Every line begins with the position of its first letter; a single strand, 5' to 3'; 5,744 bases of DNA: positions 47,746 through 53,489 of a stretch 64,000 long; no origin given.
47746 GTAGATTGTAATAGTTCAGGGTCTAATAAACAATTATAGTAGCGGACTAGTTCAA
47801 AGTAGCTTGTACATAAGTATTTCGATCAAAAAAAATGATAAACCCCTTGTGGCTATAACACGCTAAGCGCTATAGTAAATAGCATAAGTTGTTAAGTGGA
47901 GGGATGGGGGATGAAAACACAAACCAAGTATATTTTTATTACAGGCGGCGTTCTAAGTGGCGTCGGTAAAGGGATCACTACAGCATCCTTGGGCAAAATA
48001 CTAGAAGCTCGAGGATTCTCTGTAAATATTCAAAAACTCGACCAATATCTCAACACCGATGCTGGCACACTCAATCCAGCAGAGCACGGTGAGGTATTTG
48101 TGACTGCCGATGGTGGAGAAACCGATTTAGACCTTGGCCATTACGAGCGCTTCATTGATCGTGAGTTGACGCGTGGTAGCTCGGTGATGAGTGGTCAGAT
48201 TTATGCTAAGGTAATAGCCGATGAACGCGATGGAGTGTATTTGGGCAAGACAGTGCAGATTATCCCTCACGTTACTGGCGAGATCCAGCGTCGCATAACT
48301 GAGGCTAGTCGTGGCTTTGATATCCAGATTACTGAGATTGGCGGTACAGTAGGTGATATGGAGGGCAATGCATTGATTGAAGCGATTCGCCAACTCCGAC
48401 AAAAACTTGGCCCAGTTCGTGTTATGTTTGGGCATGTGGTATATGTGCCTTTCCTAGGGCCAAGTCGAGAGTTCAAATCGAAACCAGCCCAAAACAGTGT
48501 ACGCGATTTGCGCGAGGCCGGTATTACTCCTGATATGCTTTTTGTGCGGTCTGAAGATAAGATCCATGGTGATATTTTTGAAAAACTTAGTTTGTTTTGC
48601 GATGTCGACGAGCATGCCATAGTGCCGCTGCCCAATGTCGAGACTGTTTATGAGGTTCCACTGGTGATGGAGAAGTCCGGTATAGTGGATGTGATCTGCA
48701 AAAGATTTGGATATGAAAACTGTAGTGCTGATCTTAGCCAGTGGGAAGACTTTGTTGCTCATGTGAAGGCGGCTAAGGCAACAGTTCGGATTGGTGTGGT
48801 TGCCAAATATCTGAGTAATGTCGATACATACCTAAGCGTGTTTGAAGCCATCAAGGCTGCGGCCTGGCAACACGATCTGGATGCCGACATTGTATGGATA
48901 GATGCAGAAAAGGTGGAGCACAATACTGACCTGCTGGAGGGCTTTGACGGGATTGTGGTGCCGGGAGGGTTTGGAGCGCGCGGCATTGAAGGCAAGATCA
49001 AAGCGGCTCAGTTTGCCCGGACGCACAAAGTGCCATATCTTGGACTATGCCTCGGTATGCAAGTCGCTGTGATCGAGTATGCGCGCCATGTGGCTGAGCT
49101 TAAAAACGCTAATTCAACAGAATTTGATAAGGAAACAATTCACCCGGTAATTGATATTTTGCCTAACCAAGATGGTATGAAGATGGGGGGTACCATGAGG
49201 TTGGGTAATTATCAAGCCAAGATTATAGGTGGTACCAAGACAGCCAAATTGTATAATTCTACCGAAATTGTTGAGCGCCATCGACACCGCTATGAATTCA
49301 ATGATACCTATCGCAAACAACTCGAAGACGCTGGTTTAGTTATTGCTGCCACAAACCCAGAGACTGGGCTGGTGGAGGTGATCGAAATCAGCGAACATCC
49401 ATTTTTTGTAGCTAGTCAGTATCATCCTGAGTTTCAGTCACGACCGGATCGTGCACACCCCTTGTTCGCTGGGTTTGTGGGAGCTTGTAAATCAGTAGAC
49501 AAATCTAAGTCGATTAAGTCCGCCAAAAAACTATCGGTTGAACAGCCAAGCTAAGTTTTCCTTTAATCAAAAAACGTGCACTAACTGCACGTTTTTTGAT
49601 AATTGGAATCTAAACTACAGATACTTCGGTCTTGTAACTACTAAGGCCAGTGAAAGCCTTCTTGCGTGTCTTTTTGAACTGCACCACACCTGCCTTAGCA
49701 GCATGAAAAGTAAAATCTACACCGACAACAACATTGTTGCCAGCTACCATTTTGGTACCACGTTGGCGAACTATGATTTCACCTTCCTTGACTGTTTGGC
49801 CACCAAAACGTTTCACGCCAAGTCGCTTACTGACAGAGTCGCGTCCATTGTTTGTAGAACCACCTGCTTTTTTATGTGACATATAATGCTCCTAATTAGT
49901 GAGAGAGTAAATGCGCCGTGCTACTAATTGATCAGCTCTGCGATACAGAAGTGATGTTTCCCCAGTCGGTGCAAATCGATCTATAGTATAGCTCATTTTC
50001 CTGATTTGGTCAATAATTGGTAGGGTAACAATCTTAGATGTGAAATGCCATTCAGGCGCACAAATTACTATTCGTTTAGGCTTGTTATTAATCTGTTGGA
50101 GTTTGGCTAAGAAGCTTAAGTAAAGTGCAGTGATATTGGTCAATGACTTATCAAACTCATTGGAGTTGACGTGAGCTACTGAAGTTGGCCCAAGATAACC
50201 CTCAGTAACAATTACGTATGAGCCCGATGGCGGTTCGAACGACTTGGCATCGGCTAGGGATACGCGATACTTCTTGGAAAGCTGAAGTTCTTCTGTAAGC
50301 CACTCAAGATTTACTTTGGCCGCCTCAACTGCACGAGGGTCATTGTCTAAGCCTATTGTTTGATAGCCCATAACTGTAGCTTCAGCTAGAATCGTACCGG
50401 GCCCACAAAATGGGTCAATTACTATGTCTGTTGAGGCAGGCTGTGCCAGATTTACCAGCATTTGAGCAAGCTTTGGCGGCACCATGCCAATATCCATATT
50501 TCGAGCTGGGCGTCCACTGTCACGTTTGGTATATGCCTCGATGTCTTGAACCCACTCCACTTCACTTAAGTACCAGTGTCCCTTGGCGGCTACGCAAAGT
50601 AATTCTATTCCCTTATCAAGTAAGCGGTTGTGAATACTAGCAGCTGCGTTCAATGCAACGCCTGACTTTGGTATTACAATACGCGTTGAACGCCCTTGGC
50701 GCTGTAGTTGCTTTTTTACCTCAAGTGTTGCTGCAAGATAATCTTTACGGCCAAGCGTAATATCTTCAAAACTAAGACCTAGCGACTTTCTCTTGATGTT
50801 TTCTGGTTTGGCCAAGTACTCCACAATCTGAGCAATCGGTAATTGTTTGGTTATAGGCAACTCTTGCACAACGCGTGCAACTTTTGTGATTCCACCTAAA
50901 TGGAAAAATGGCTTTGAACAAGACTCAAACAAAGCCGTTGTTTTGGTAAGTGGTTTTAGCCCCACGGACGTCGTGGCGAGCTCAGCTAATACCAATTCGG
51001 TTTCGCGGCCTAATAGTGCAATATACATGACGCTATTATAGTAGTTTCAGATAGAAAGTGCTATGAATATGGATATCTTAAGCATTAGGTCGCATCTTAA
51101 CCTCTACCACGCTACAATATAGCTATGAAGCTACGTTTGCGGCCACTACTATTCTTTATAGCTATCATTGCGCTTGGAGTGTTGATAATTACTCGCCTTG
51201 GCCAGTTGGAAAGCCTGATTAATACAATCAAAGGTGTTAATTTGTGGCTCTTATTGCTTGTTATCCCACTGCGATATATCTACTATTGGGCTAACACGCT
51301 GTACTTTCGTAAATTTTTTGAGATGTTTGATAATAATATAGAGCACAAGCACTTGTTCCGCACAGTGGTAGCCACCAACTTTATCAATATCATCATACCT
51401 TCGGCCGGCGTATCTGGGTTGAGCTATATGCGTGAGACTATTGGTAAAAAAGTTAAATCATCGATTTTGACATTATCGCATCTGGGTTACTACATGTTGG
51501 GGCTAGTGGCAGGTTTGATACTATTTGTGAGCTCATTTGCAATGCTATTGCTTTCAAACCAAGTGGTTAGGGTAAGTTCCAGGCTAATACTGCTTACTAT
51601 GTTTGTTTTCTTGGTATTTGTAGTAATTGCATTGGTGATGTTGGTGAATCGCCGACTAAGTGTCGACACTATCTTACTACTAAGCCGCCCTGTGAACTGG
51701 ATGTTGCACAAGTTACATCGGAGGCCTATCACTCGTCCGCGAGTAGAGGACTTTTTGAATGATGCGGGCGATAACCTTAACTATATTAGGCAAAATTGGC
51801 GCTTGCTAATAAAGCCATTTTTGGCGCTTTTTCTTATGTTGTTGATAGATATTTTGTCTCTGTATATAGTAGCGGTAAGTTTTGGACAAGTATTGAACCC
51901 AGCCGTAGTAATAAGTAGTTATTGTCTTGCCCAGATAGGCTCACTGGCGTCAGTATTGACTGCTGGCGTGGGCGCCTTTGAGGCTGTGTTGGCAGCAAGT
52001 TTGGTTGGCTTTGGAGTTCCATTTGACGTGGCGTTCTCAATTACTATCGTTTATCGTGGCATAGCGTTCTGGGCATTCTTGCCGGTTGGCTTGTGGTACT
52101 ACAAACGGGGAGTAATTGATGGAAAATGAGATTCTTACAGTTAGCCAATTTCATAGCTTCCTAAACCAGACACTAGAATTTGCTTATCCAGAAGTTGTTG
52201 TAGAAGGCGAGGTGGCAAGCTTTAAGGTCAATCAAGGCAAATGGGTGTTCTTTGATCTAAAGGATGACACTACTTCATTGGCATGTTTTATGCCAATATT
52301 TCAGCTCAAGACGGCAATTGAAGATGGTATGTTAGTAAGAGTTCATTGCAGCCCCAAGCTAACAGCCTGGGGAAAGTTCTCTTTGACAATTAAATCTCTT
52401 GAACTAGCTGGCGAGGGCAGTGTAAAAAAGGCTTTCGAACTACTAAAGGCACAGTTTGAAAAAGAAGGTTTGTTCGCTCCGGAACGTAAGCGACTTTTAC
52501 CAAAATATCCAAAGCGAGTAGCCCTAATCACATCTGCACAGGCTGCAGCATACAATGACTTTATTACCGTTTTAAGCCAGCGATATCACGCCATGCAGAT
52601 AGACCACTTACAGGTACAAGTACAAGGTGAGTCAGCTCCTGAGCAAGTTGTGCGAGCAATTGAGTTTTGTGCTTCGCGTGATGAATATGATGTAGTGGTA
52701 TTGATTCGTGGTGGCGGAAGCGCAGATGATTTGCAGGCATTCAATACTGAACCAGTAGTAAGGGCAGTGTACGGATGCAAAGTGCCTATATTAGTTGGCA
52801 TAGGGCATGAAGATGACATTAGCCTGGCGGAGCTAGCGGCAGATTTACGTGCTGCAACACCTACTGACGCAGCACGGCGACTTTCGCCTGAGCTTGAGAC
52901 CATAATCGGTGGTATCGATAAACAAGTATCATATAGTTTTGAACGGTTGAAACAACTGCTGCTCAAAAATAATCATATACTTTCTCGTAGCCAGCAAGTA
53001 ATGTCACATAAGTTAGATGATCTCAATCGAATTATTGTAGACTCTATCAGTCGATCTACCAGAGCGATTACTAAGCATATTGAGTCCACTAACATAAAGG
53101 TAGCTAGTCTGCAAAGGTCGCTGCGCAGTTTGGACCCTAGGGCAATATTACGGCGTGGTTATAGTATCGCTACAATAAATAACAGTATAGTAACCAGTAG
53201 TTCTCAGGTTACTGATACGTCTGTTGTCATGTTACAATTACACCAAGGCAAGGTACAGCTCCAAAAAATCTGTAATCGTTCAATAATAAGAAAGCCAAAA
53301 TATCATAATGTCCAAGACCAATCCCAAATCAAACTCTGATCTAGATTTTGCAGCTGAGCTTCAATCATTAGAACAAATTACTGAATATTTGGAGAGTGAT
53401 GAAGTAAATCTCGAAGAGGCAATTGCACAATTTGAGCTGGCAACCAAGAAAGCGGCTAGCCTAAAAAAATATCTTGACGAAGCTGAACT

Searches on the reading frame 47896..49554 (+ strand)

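Call 68: search_protein_families(library=pfam, proteins=[window:47896-49554:+], max_evalue=0.00001)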
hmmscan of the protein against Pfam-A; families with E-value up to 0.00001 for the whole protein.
window:47896-49554:+ (552 aa): 3 families
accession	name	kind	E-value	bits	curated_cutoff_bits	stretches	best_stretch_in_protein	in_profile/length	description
PF06418.20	CTP_synth_N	-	1.4e-108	362.7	26.1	1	11-271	1-263/265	CTP synthase N-terminus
PF00117.34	GATase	-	1.6e-37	129.5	22.8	1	309-528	3-188/190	Glutamine amidotransferase class-I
PF07722.19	Peptidase_C26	-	6.2e-06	26.6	20.5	0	374-512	101-219/219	Peptidase C26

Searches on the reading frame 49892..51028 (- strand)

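Call 68: search_protein_families(library=pfam, proteins=[window:49892-51028:-], max_evalue=0.00001)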
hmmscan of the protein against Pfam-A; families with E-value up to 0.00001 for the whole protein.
window:49892-51028:- (378 aa): 2 families
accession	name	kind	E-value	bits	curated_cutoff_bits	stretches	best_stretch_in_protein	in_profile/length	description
PF01170.24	UPF0020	-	3.2e-12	47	22.3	1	181-276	10-128/197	RMKL-like, methyltransferase domain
PF01555.25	N6_N4_Mtase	-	9e-08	32.8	26.7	1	183-238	166-220/221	DNA methylase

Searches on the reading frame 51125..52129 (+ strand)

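Call 68: search_protein_families(library=pfam, proteins=[window:51125-52129:+], max_evalue=0.00001)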
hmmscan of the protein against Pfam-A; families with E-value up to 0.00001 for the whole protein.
window:51125-52129:+ (334 aa): 1 family
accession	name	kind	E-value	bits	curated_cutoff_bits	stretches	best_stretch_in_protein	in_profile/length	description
PF03706.18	LPG_synthase_TM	-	2.8e-24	86.6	33.4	1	13-322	6-302/302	Lysylphosphatidylglycerol synthase TM region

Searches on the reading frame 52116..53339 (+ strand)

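Call 69: search_protein_families(library=pfam, proteins=[window:52116-53339:+], max_evalue=0.00001)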
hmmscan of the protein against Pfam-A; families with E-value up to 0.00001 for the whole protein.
window:52116-53339:+ (407 aa): 3 families
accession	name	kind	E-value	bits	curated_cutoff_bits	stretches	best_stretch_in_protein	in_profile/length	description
PF02601.20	Exonuc_VII_L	-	1.9e-70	238.3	35.9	2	119-298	1-180/315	Exonuclease VII, large subunit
PF13742.12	tRNA_anti_2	-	2.7e-12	47.2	27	1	7-95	1-94/95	OB-fold nucleic acid binding domain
PF01336.31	tRNA_anti-codon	-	1.2e-08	35.2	27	1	27-97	1-74/75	OB-fold nucleic acid binding domain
